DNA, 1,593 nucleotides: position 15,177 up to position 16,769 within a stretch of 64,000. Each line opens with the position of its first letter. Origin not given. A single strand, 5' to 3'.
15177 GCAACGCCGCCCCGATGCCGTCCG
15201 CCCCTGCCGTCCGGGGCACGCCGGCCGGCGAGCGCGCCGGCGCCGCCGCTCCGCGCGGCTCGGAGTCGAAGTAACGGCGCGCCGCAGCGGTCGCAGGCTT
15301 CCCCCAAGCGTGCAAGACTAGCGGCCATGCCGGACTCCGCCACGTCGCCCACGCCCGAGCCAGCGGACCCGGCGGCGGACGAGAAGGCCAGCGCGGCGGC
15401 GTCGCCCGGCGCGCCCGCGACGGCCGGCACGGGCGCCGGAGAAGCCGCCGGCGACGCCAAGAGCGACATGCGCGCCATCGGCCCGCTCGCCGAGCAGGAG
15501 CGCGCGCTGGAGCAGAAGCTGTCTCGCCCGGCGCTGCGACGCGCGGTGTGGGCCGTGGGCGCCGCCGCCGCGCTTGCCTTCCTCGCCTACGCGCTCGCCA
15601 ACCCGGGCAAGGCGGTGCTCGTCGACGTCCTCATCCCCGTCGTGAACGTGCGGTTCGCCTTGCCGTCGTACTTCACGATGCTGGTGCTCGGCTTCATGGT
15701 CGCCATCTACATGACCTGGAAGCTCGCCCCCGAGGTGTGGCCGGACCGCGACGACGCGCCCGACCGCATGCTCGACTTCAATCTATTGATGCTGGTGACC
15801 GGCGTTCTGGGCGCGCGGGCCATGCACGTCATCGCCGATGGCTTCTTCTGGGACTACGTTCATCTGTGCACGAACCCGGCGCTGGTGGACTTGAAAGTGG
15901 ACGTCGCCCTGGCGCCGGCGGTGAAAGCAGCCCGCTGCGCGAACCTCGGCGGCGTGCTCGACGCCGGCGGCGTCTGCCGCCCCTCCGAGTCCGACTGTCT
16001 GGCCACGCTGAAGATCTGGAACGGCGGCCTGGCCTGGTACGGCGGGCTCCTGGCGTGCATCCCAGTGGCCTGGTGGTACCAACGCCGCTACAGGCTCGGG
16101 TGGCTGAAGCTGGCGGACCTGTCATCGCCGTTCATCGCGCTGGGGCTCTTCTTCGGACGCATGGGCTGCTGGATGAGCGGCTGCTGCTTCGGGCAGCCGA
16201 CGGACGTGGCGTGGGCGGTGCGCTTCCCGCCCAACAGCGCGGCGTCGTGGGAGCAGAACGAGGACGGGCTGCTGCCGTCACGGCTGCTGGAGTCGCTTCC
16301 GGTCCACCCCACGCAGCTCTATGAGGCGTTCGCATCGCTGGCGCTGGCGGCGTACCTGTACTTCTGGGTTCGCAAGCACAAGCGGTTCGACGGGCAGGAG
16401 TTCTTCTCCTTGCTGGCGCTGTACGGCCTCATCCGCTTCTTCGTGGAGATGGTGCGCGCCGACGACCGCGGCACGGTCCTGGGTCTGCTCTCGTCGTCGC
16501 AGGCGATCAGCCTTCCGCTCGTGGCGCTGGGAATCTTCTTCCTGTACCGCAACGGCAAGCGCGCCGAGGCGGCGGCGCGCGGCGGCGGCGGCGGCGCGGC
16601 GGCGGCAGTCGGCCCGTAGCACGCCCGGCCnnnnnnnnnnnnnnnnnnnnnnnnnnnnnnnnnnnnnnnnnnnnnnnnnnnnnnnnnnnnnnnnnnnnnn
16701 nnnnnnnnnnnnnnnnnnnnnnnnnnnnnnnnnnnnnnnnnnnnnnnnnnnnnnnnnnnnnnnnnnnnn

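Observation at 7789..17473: Two lspA and two lgt paralogues embedded in a co-directional double ECF-sigma/anti-sigma cluster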

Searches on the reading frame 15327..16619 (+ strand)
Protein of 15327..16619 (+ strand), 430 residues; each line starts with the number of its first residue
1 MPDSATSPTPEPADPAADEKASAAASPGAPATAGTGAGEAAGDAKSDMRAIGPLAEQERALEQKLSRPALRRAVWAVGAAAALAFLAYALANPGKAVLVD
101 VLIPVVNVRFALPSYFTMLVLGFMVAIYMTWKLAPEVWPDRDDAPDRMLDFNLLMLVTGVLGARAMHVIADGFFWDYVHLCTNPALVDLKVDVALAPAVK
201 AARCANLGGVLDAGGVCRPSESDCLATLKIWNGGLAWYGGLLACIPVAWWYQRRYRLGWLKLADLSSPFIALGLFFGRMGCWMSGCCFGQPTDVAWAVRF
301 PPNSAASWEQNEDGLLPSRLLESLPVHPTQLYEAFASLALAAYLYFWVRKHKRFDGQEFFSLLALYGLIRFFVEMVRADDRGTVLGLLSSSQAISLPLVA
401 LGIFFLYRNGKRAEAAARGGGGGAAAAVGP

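Call 6: search_protein_families(library=pfam, proteins=[window:15327-16619:+], max_evalue=0.01)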
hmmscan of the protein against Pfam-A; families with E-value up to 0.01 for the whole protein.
window:15327-16619:+ (430 aa): 1 family
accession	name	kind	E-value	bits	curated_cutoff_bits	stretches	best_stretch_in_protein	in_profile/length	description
PF01790.23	LGT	-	7.1e-55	186.4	24.9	1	110-407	9-239/240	Prolipoprotein diacylglyceryl transferase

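Call 7: search_protein_families(library=ncbifam, proteins=[window:15327-16619:+], max_evalue=0.01)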
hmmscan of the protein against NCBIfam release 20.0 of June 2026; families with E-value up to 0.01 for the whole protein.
window:15327-16619:+ (430 aa): 7 families
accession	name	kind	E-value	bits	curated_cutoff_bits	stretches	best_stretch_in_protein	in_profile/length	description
NF000778.0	PRK00052.3-4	equivalog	1.6e-35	123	334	1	233-409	84-244/252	prolipoprotein diacylglyceryl transferase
TIGR00544.1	lgt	equivalog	2e-32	112.7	118.9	1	222-413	86-273/280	prolipoprotein diacylglyceryl transferase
NF000784.0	PRK00052.4-5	subfamily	1.6e-23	83.3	409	1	223-416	75-292/298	prolipoprotein diacylglyceryl transferase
NF000775.0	PRK00052.2-5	equivalog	4.4e-19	68.9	428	1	227-409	100-277/288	prolipoprotein diacylglyceryl transferase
NF000779.0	PRK00052.3-5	equivalog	4.4e-14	52.9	405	1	223-301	81-158/257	prolipoprotein diacylglyceryl transferase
NF009611.0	PRK13108.1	equivalog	6.5e-14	51.8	636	1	226-420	92-288/476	prolipoprotein diacylglyceryl transferase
NF000777.0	PRK00052.3-2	equivalog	7.5e-11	42.1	558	1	232-390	111-255/310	prolipoprotein diacylglyceryl transferase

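Call 20: find_homologous_proteins(query=window:15327-16619:+, max_evalue=1e-10)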
Query window:15327-16619:+ (430 aa): 577 proteins with E <= 1e-10 among 8000 candidates; the best 120 are listed.
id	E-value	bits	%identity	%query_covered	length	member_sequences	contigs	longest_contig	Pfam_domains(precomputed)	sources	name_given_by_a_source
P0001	4.9e-287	970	100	100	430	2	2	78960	PF01790.24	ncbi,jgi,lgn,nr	ncbi:MAG TPA: prolipoprotein diacylglyceryl transferase [Myxococcota bacterium]|jgi:phosphatidylglyc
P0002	3.8e-204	697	79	88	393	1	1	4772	PF01790.24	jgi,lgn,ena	-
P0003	1.3e-176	606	79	71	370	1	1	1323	PF01790.24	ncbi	-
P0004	9.7e-82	293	49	70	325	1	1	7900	PF01790.24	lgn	-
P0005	2.4e-80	289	52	68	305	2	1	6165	PF01790.24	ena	-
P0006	4.1e-80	288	51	66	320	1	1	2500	PF01790.24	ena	-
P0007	4.7e-80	288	49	71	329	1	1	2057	PF01790.24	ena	-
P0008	7.1e-80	287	48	70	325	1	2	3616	PF01790.24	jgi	jgi:phosphatidylglycerol:prolipoprotein diacylglycerol transferase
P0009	3.1e-79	285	49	70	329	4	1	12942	PF01790.24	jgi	jgi:phosphatidylglycerol:prolipoprotein diacylglycerol transferase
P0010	7.0e-79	284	50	71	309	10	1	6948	PF01790.24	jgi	jgi:phosphatidylglycerol:prolipoprotein diacylglycerol transferase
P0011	1.3e-78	283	51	66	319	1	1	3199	PF01790.24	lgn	-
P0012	1.6e-78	283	49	69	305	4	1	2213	PF01790.24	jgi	jgi:phosphatidylglycerol:prolipoprotein diacylglycerol transferase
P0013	1.2e-77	280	51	67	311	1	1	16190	PF01790.24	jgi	jgi:phosphatidylglycerol:prolipoprotein diacylglycerol transferase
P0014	1.4e-77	280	48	71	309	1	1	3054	PF01790.24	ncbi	-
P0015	3.4e-77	278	47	71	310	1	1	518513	PF01790.24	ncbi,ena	-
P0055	1.5e-74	270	46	73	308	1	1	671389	PF01790.24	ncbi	ncbi:MAG: prolipoprotein diacylglyceryl transferase [Polyangiaceae bacterium]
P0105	2.6e-72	262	48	69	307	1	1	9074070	PF01790.24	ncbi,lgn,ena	-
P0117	8.6e-72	261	49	70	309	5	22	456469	PF01790.24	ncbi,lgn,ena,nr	ncbi:MAG: prolipoprotein diacylglyceryl transferase [Sandaracinus sp.]|nr:prolipoprotein diacylglyce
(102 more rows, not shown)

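Call 21: find_encoding_contigs(protein=P0105, flank=10000, max_places=2)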
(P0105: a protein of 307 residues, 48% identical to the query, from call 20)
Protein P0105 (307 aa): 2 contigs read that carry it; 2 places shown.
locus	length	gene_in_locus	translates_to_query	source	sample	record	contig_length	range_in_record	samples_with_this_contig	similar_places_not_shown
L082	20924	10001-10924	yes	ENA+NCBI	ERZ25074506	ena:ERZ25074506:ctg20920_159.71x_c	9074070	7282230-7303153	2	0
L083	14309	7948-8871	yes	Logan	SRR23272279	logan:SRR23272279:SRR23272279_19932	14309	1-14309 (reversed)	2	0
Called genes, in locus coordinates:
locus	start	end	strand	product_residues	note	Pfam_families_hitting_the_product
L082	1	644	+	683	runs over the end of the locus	-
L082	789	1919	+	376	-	-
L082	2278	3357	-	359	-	PF07714:PK_Tyr_Ser-Thr, PF00069:Pkinase, PF03109:ABC1 (weak)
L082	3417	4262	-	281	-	-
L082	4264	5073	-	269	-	-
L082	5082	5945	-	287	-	PF00005:ABC_tran, PF02463:SMC_N (faint), PF13304:AAA_21 (faint)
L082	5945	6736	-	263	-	PF00528:BPD_transp_1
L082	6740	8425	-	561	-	PF00691:OmpA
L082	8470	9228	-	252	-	-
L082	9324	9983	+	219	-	PF01252:Peptidase_A8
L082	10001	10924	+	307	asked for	PF01790:LGT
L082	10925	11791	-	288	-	-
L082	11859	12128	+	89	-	-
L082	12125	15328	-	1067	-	PF00133:tRNA-synt_1, PF09334:tRNA-synt_1g, PF08264:Anticodon_1, PF19302:DUF5915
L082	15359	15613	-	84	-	-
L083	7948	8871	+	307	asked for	PF01790:LGT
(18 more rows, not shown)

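Call 22: find_encoding_contigs(protein=P0117, flank=10000, max_places=2)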
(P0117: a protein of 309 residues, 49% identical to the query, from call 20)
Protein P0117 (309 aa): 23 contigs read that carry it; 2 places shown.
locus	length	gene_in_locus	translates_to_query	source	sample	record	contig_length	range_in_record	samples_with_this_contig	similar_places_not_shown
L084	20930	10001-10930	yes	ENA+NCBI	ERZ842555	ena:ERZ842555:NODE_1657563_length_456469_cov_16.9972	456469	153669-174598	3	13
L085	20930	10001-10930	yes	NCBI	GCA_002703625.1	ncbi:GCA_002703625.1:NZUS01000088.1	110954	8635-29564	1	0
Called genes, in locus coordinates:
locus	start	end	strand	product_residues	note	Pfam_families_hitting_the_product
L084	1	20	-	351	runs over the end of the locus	PF00701:DHDPS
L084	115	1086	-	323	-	PF04885:Stig1 (faint)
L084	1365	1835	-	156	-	PF00578:AhpC-TSA, PF08534:Redoxin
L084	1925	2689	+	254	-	PF03372:Exo_endo_phos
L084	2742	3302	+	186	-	PF05685:Uma2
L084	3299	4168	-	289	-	PF00763:THF_DHG_CYH, PF02882:THF_DHG_CYH_C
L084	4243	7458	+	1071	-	PF00133:tRNA-synt_1, PF09334:tRNA-synt_1g, PF08264:Anticodon_1, PF19302:DUF5915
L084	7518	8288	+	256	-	-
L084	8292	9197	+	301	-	-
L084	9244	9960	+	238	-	PF01252:Peptidase_A8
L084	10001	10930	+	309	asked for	PF01790:LGT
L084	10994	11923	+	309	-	-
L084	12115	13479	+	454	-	PF00072:Response_reg, PF00158:Sigma54_activat, PF14532:Sigma54_activ_2, PF07728:AAA_5, PF25601:AAA_lid_14, PF02954:HTH_8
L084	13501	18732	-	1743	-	PF01339:CheB_methylest, PF03705:CheR_N, PF01739:CheR, PF13596:PAS_10, PF08448:PAS_4, PF13188:PAS_8, PF08447:PAS_3, PF08448:PAS_4, +9 more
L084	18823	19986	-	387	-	PF00581:Rhodanese, PF00899:ThiF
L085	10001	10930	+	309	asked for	PF01790:LGT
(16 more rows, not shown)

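Call 23: find_encoding_contigs(protein=P0055, flank=10000, max_places=2)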
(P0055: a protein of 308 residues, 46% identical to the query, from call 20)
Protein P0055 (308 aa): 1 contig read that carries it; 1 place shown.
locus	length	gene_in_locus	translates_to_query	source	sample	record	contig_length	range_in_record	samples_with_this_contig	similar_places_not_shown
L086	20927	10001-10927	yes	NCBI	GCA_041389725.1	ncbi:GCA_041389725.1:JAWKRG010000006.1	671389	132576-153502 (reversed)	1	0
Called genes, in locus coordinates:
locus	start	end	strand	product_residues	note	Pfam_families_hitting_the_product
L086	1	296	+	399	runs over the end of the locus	-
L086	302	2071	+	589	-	-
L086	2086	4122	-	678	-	PF17517:IgGFc_binding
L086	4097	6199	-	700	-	PF01833:TIG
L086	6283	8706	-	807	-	PF00270:DEAD, PF04851:ResIII, PF00271:Helicase_C, PF22982:WHD_HRQ1 (weak), PF09369:MZB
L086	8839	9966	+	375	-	PF01252:Peptidase_A8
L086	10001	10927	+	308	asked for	PF01790:LGT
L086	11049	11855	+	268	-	-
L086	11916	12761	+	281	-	PF00763:THF_DHG_CYH, PF02882:THF_DHG_CYH_C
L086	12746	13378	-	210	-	PF01121:CoaE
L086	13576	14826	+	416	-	PF13482:RNase_H_2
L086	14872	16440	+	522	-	-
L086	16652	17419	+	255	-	-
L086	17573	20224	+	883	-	PF00133:tRNA-synt_1, PF09334:tRNA-synt_1g, PF13603:tRNA-synt_1_2, PF00133:tRNA-synt_1 (weak), PF08264:Anticodon_1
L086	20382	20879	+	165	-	-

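Call 40: find_encoding_contigs(protein=P0002, flank=10000, max_places=3)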
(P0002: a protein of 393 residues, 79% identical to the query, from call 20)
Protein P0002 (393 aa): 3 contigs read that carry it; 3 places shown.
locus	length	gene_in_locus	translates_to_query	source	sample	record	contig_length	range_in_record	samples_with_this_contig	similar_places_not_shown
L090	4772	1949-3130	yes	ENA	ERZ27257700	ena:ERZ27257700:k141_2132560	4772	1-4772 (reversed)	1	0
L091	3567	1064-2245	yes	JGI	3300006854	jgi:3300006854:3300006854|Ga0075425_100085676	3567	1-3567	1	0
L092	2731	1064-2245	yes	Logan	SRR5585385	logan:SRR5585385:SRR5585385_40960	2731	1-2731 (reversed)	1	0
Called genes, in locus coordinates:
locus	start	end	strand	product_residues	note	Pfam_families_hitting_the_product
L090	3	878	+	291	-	?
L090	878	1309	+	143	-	-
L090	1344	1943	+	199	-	PF01252:Peptidase_A8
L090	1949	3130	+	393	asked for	PF01790:LGT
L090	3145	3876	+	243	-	PF01790:LGT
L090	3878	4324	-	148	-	PF00072:Response_reg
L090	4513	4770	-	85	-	?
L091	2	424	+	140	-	?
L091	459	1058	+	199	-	PF01252:Peptidase_A8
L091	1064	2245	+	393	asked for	PF01790:LGT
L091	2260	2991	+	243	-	PF01790:LGT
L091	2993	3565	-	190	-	?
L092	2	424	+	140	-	?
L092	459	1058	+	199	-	PF01252:Peptidase_A8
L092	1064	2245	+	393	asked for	PF01790:LGT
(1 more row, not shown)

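Call 54: find_related_loci(query=A1, collection=metagenome_contigs, flank=10000)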
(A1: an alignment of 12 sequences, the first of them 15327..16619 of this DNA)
Query A1 (430 aa) in metagenome_contigs; peptide patterns used: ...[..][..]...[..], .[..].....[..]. (x = any residue, [..] = any of these).
600 stretches matched a pattern (row limit reached: there are more); 579 encode a relative of the query (tblastn E <= 1e-3); the best 80 are kept; 80 distinct loci.
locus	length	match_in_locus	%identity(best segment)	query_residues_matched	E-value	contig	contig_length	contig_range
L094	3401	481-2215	45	95-418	2e-80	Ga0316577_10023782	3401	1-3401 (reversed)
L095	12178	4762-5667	49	91-401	1e-78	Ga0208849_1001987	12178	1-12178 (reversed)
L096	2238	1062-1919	47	102-399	4e-81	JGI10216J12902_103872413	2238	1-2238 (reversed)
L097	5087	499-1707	42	3-418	9e-77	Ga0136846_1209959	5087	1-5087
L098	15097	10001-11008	45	52-399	2e-75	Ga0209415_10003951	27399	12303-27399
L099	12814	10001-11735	42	95-408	8e-75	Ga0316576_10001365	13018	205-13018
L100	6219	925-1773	48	111-403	8e-75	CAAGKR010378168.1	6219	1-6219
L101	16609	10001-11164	39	1-408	4e-74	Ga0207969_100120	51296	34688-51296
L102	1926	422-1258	49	112-400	3e-77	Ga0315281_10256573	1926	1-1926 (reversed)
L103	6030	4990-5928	44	112-430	7e-74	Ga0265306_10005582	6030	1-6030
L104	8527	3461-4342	46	111-413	5e-74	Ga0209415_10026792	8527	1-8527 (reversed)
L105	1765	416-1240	47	110-391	3e-76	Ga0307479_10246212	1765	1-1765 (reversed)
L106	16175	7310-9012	43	95-411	9e-73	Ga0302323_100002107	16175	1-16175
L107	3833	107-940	47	107-392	3e-73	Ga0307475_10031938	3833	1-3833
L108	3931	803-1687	45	112-416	4e-73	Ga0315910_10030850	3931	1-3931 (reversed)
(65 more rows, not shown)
